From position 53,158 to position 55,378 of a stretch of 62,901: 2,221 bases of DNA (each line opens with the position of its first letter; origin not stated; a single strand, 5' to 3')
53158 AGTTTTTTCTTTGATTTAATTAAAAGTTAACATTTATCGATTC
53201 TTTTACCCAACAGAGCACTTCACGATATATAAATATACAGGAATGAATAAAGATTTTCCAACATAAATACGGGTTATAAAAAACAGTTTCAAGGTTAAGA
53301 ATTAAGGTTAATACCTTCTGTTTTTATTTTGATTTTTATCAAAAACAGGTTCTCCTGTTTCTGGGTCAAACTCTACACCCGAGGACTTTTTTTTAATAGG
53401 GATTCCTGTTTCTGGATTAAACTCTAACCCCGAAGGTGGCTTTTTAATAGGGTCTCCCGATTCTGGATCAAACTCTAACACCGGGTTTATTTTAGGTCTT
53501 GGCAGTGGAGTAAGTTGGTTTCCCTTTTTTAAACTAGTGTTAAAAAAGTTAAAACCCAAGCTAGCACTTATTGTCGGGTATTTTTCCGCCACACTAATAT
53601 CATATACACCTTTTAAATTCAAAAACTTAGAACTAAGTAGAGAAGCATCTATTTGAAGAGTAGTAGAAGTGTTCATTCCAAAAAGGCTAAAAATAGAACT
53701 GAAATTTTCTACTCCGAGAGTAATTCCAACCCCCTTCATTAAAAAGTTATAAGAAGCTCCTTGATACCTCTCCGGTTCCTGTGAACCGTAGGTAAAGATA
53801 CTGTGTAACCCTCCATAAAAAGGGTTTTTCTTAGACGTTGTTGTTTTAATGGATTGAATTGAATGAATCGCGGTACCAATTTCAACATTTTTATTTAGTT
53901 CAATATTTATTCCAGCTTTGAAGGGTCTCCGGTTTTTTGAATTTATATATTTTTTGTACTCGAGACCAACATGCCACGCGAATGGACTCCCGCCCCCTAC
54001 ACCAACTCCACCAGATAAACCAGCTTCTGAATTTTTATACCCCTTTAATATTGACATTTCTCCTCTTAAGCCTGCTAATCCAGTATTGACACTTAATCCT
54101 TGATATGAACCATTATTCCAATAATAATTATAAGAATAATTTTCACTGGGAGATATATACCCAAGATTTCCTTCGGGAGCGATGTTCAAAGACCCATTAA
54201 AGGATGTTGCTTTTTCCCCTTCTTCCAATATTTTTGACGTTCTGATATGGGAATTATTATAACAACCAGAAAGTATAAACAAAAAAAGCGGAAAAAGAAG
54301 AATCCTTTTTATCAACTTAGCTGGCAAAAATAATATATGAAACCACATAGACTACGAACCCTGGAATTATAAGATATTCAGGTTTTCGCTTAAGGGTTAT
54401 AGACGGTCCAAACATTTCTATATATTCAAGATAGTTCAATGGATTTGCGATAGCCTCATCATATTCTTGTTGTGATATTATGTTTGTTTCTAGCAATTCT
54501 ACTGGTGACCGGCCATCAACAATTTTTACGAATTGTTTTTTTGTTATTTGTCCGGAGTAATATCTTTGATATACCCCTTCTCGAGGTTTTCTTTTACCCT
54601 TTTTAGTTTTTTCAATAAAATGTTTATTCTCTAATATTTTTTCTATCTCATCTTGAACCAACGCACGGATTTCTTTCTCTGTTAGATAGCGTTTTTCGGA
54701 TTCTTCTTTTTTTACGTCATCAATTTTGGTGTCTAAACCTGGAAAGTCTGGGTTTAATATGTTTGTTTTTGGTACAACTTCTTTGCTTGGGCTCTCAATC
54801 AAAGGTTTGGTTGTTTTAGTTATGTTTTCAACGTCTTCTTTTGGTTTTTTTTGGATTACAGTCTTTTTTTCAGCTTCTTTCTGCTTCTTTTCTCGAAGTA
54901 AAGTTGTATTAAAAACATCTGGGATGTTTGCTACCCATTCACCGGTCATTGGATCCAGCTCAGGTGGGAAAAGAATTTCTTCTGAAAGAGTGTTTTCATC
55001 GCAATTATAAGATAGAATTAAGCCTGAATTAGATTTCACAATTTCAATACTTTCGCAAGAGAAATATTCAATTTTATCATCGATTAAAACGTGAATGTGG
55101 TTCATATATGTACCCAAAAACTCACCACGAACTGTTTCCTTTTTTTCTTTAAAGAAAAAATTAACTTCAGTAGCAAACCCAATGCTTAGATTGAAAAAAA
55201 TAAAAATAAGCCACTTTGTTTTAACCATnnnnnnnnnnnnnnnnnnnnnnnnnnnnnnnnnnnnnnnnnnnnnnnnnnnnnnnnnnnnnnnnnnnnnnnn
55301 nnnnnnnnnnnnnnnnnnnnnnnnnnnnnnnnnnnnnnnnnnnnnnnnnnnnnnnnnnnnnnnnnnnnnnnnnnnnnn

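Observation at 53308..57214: Four-gene envelope operon of unknown function: barrel protein, glycine-zipper protein, TM-anchored Lys/Glu-rich protein, barrel-like lipoprotein, all sharing short motifs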

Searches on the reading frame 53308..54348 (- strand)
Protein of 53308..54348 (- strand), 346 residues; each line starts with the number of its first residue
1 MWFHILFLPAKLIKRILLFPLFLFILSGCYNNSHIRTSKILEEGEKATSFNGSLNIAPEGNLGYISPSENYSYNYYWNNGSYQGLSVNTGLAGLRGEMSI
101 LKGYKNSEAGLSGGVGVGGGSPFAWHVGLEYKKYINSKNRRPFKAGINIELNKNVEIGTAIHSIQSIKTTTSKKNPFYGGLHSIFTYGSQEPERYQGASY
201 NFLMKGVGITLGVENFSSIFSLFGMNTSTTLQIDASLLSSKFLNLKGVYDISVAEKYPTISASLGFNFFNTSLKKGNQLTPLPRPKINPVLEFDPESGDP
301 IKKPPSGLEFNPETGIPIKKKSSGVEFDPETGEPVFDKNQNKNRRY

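Call 3: search_protein_families(library=pfam, proteins=[window:53308-54348:-], max_evalue=1)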
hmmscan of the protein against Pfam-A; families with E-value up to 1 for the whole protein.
window:53308-54348:- (346 aa): 1 family
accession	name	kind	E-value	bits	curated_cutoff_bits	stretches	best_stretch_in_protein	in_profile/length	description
PF11178.13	DUF2963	-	0.0015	18.3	22.6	0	286-303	33-50/52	Protein of unknown function (DUF2963)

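Call 4: search_protein_families(library=ncbifam, proteins=[window:53308-54348:-], max_evalue=1)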
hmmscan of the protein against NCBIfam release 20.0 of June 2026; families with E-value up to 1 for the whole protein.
window:53308-54348:- (346 aa): 0 families

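Call 14: find_homologous_proteins(query=window:53308-54348:-, max_evalue=0.001)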
Query window:53308-54348:- (346 aa): 35 proteins with E <= 0.001 among 4346 candidates.
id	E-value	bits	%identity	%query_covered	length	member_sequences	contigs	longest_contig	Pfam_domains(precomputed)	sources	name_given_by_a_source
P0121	4.7e-220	747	97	100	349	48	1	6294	-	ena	-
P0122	4.4e-195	665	89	100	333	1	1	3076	-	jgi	jgi:hypothetical protein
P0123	1.5e-192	657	88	100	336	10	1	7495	-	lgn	-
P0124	6.0e-191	652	88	99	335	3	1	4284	-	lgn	-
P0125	2.9e-167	574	78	100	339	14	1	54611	-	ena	-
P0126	9.2e-158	542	79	93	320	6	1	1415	-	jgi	jgi:hypothetical protein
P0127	2.8e-155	534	72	99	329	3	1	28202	-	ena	-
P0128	4.9e-151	520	74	100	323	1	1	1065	-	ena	-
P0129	4.3e-150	517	74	100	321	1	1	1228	-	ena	-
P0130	5.5e-142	491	72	100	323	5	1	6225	-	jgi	-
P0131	2.1e-141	489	99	64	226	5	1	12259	-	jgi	jgi:hypothetical protein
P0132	3.9e-139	481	74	93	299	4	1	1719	-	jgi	jgi:hypothetical protein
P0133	3.9e-139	481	71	100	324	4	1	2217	-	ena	-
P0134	3.8e-136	471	70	98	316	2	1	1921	-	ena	-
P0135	1.8e-126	440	87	66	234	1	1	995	-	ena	-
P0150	1.6e-29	121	33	96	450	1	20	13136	-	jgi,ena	jgi:hypothetical protein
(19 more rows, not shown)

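Call 36: predict_structure(alignment_id=A3)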
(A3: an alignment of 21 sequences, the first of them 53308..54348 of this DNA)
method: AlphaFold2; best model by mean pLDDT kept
length: 346 residues; sequences in the alignment: 21
mean_pLDDT: 66.2   pTM: 0.59
mean pLDDT of the five models: 66.2, 63.3, 63.0, 62.9, 62.5
residues with pLDDT >= 90: 49; 70-90: 112; 50-70: 84; < 50: 101
segments of 3 or more residues with pLDDT < 50: 1-4, 6-8, 18-33, 70-84, 273-292, 302-310, 319-327, 337-346
pLDDT, mean of each block of 10 residues (from residue 1): 48 50 35 69 89 66 57 38 49 74 92 73 77 83 88 72 89 90 85 69 85 79 72 85 76 72 86 44 42 55 45 49 43 46 33
secondary structure, 60 per line:
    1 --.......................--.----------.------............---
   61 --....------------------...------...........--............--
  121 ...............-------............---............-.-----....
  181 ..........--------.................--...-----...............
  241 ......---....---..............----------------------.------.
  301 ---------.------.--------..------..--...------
elements in order: H3-25 E46-57 E63-66 E85-87 E94-104 E107-118 E121-135 E143-154 E158-169 E177-190 E199-215 E226-246 E250-253 E257-270

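Call 41: fold_search(model_id=the predicted structure, library=pdb)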
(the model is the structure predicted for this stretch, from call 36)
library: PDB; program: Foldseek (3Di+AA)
matches with E <= 10: 760; with E <= 0.001: 0
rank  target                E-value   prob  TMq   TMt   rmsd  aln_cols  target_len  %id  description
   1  3slt                  1.0e-03  0.99  0.31  0.34  15.8       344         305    9  Pre-cleavage Structure of the Autotransporter EspP - N1023S Mutant (released 2011-11-16)
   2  9a32_MODEL_1_A        1.5e-03  0.99  0.25  0.24  12.3       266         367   11  Model of E. coli OmpC by in-cell photo-crosslinking MS and deep learning (released 2023-02-24)
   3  1k24                  1.6e-03  1.00  0.33  0.43   8.9       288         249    8  Crystal Structure of the OpcA Outer Membrane Adhesin/Invasin from Neisseria meningitidis (released 2002-03-27)
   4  3slo                  1.8e-03  0.97  0.29  0.32  13.5       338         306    7  Pre-cleavage Structure of the Autotransporter EspP - N1023D mutant (released 2011-11-16)
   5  2f1c                  1.8e-03  0.94  0.26  0.32  15.4       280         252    9  Crystal structure of the monomeric porin OmpG (released 2006-06-27)
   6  4e1s                  2.2e-03  0.98  0.26  0.33  17.6       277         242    9  X-ray crystal structure of the transmembrane beta-domain from intimin from EHEC strain O157:H7 (released 2012-06-13)
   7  6z34                  2.8e-03  0.54  0.20  0.18  20.2       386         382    7  CymD monoaromatic hydrocarbon channel (released 2020-11-04)
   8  2wvp                  2.9e-03  0.87  0.25  0.30  16.2       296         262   10  Synthetically modified OmpG (released 2010-07-14)
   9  9nh1_A                3.2e-03  1.00  0.36  0.46   9.0       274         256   10  In situ cryo-EM structure of porin I of the Legionella Dot/Icm T4SS machine (released 2025-09-17)
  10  7pge                  3.2e-03  0.98  0.26  0.38  14.6       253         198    7  copper transporter PcoB (released 2022-07-06)
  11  2qom_B                3.2e-03  0.93  0.27  0.33  12.1       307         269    7  The crystal structure of the E.coli EspP autotransporter Beta-domain. (released 2007-11-13)
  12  4v3h_B                3.2e-03  0.91  0.28  0.30  15.9       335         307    8  Crystal structure of CymA from Klebsiella oxytoca (released 2015-06-03)
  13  2x55                  3.2e-03  0.82  0.23  0.28  22.2       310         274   11  Yersinia Pestis Plasminogen Activator Pla (Native) (released 2010-07-28)
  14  3slj                  3.4e-03  0.98  0.31  0.34  16.3       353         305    9  Pre-cleavage Structure of the Autotransporter EspP - N1023A mutant (released 2011-11-16)
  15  2x4m_C                3.6e-03  0.94  0.29  0.33  11.3       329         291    9  Yersinia Pestis Plasminogen Activator Pla (released 2010-07-28)
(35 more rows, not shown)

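Call 71: search_solved_structures(query=A3, max_evalue=1)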
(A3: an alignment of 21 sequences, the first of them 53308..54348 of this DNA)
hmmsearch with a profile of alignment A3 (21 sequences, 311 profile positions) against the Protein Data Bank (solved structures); distinct sequences matched with E-value up to 1: 2.
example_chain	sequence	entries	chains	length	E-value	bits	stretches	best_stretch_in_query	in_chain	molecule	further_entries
1eku_A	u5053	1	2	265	0.034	16.3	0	217-266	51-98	Interferon gamma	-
1fyh_A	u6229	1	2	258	0.036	16.3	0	217-266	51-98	Interferon gamma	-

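Call 77: find_encoding_contigs(protein=P0150, flank=5000, max_places=4)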
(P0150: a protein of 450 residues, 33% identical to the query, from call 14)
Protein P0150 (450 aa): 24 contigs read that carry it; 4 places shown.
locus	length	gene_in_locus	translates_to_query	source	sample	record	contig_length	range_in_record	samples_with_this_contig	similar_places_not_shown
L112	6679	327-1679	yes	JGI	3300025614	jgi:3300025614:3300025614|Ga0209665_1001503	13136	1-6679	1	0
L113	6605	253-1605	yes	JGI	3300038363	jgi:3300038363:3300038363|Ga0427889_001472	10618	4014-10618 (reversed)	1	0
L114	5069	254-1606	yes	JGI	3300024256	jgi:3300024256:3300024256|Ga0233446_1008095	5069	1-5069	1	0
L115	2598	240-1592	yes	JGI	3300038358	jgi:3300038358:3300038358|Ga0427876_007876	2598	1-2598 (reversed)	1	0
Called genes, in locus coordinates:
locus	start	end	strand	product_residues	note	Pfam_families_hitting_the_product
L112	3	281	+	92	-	?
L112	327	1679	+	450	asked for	-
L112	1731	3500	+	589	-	PF00583:Acetyltransf_1 (weak), PF00155:Aminotran_1_2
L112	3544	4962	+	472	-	PF23545:Zn_ribbon_HMPTM, PF04055:Radical_SAM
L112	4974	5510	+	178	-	-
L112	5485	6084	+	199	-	-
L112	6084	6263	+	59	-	-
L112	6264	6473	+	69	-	-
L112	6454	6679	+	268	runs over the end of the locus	PF01790:LGT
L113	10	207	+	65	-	-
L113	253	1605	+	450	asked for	-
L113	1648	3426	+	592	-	PF00583:Acetyltransf_1 (weak), PF00155:Aminotran_1_2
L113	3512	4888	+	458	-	PF23545:Zn_ribbon_HMPTM, PF04055:Radical_SAM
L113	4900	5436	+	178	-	-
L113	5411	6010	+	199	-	-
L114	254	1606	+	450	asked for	-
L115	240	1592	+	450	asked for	-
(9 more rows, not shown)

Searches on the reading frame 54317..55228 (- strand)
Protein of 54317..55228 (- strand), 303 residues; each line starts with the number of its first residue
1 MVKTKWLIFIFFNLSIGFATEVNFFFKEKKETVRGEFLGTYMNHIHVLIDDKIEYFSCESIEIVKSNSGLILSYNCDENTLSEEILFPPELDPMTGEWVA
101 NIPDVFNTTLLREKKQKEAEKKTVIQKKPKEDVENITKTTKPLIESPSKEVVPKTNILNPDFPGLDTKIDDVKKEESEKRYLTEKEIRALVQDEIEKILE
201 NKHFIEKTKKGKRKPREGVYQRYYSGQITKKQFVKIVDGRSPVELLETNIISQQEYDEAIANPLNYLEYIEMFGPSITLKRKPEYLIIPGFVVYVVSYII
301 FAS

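Call 3: search_protein_families(library=pfam, proteins=[window:54317-55228:-], max_evalue=1)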
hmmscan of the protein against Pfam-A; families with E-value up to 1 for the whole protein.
window:54317-55228:- (303 aa): 1 family
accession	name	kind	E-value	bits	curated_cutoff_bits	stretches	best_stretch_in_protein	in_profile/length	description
PF05491.19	RuvB_C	-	0.058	13.8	24.7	1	190-215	39-64/72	RuvB C-terminal winged helix domain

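Call 4: search_protein_families(library=ncbifam, proteins=[window:54317-55228:-], max_evalue=1)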
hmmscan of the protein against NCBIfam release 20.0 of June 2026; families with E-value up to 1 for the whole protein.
window:54317-55228:- (303 aa): 1 family
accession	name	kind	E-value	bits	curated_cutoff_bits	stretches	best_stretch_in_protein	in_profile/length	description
NF003146.0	PRK04081.1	equivalog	0.13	11.6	194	1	160-202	65-106/207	hypothetical protein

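Call 23: find_homologous_proteins(query=window:54317-55228:-, max_evalue=0.001)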
Query window:54317-55228:- (303 aa): 47 proteins with E <= 0.001 among 1052 candidates.
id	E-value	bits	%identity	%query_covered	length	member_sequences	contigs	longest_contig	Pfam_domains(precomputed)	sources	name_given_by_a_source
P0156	3.7e-192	655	99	100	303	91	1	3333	-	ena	-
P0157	2.8e-178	609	92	100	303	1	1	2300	-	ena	-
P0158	8.3e-175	598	90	100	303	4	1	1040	-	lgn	-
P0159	4.6e-173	592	89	100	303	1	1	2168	-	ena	-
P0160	4.4e-169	579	87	100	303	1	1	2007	-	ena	-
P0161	3.8e-168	576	86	100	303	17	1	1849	-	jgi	-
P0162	1.4e-167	574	87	100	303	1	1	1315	-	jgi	jgi:hypothetical protein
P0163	1.5e-164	564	85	100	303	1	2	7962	-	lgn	-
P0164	1.2e-161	555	84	100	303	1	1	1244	-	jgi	-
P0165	1.3e-160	551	83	100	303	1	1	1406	-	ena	-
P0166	6.9e-160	549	82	100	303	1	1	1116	-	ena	-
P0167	1.1e-158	545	82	100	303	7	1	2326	-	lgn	-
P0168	7.4e-143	493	74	100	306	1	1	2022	-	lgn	-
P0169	2.4e-142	492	73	100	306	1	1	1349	-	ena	-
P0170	3.7e-142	491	73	100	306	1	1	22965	-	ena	-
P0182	9.4e-54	201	38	98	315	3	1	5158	-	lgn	-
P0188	1.4e-23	102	45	39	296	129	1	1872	-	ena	-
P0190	2.5e-20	91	45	35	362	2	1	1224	-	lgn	-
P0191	3.2e-20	91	39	42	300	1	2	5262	-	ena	-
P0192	3.7e-20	91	41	38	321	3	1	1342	-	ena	-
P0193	7.1e-20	90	50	26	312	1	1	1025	-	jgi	-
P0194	1.4e-19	89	44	34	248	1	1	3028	-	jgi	-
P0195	3.6e-19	87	49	26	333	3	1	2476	-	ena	-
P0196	1.0e-18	86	51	26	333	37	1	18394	-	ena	-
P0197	1.1e-18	86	41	37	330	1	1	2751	-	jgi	jgi:hypothetical protein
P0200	2.0e-18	85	38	40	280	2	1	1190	-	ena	-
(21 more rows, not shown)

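Call 72: search_solved_structures(query=A4, max_evalue=1)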
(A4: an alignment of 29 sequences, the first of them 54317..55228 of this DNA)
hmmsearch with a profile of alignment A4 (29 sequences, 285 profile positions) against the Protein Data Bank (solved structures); distinct sequences matched with E-value up to 1: 5.
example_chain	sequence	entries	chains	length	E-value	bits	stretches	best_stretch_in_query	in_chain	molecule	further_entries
8gi1_A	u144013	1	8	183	0.32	13.9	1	121-243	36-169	Accessory protein Csx28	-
6oei_A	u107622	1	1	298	0.34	13.9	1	167-266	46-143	Spindle pole body component SPC42,Sigma-54-dependent transcriptional regulator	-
9lgh_W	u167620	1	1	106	0.6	13.1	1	88-152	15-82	Spore coat protein W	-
8jut_C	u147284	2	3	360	0.65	13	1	145-271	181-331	Alpha-2-macroglobulin receptor-associated protein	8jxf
8jxh_D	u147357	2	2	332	0.7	12.8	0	144-271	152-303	Alpha-2-macroglobulin receptor-associated protein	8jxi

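Call 78: find_encoding_contigs(protein=P0196, flank=5000, max_places=3)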
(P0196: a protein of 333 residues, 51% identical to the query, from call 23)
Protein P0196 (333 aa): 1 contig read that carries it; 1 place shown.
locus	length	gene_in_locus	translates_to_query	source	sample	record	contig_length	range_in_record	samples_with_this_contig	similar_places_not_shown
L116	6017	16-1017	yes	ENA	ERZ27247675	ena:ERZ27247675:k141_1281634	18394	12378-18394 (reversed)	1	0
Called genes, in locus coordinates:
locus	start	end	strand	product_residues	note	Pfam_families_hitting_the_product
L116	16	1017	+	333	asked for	-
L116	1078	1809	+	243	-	PF13852:DUF4197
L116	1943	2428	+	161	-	-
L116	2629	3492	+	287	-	PF07661:MORN_2 (faint)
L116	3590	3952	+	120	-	-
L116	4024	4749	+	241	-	PF06966:DUF1295, PF02544:Steroid_dh, PF04140:ICMT (weak), PF04191:PEMT (weak)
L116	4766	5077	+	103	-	-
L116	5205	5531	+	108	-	-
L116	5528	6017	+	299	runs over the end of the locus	PF17963:Big_9 (weak), PF00801:PKD (faint)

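Call 79: search_protein_families(library=ncbifam, alignment_id=A4, max_evalue=1)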
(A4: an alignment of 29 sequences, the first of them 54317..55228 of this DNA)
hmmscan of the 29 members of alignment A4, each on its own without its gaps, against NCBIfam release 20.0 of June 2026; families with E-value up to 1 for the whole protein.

A. member 1, window:54317-55228:- (303 aa): 1 family
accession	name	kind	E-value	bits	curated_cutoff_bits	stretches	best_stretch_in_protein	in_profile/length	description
NF003146.0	PRK04081.1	equivalog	0.13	11.6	194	1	160-202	65-106/207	hypothetical protein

B. families by the number of members that match (of 29 scanned): 10 families
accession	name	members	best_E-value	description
NF047433.1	Lepto_7_Nterm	11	5.7e-11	LA_0442/LA_0875 N-terminal domain-containing protein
NF047503.1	LB_137_fam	3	2.2e-07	LB_137 family protein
NF003146.0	PRK04081.1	2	0.13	hypothetical protein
NF047624.1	LIC_13076_fam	1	0.0097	LIC_13076 family protein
NF007987.0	PRK10715.1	1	0.033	flagella biosynthesis regulator Flk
NF010026.0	PRK13501.1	1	0.045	HTH-type transcriptional activator RhaR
NF041499.3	MobP3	1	0.065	MobP3 family relaxase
TIGR00207.1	fliG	1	0.068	flagellar motor switch protein FliG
TIGR01993.1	Pyr-5-nucltdase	1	0.16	pyrimidine 5'-nucleotidase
TIGR01062.1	parC_Gneg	1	0.6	DNA topoisomerase IV subunit A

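Call 80: search_protein_families(library=ncbifam, proteins=[P0188, P0190, P0191, P0192, P0193, P0194, P0195, P0197, P0200, P0182], max_evalue=0.1)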
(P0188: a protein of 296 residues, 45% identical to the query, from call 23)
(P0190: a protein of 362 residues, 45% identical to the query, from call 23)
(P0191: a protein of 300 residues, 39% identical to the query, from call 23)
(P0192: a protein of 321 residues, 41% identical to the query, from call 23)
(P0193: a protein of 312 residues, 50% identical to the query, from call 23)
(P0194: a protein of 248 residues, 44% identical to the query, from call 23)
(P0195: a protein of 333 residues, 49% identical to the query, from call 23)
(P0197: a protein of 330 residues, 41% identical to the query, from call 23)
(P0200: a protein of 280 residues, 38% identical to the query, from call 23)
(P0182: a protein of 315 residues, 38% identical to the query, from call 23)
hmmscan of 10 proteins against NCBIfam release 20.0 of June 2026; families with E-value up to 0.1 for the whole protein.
P0188 (296 aa): 0 families

P0190 (362 aa): 2 families
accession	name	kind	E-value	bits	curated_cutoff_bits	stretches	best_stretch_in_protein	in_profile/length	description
NF047433.1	Lepto_7_Nterm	domain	1.6e-05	24.5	43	1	9-67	3-62/63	LA_0442/LA_0875 N-terminal domain-containing protein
NF047503.1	LB_137_fam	subfamily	0.032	13.5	200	1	9-69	4-61/288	LB_137 family protein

P0191 (300 aa): 1 family
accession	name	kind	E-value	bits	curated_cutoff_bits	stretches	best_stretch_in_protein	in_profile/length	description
NF047433.1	Lepto_7_Nterm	domain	0.0089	15.7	43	1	9-67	4-62/63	LA_0442/LA_0875 N-terminal domain-containing protein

P0192 (321 aa): 3 families
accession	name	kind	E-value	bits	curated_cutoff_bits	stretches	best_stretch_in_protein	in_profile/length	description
NF047433.1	Lepto_7_Nterm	domain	5.7e-11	42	43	2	8-67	5-62/63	LA_0442/LA_0875 N-terminal domain-containing protein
NF047503.1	LB_137_fam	subfamily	2.2e-07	30.4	200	1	172-276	81-178/288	LB_137 family protein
NF047624.1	LIC_13076_fam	equivalog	0.0097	15.8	110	1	127-205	129-209/214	LIC_13076 family protein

P0193 (312 aa): 1 family
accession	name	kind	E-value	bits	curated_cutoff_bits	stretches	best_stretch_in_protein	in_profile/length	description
NF047433.1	Lepto_7_Nterm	domain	0.00014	21.5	43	1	8-66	3-61/63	LA_0442/LA_0875 N-terminal domain-containing protein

P0194 (248 aa): 2 families
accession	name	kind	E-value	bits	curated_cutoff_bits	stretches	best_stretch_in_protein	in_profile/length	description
NF047433.1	Lepto_7_Nterm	domain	4.4e-08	32.7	43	1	8-64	5-59/63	LA_0442/LA_0875 N-terminal domain-containing protein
NF047503.1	LB_137_fam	subfamily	0.0033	16.7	200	0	8-78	3-70/288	LB_137 family protein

P0195 (333 aa): 1 family
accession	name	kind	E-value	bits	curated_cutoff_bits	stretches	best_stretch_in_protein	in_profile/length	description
NF047433.1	Lepto_7_Nterm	domain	0.00042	20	43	1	8-64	5-59/63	LA_0442/LA_0875 N-terminal domain-containing protein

P0197 (330 aa): 0 families

P0200 (280 aa): 1 family
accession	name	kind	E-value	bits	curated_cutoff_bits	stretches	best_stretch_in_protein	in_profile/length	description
NF007987.0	PRK10715.1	equivalog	0.033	13.5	353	1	198-239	118-160/339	flagella biosynthesis regulator Flk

P0182 (315 aa): 1 family
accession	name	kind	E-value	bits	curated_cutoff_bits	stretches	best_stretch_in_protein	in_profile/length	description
NF047433.1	Lepto_7_Nterm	domain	0.057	13.1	43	1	5-65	1-60/63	LA_0442/LA_0875 N-terminal domain-containing protein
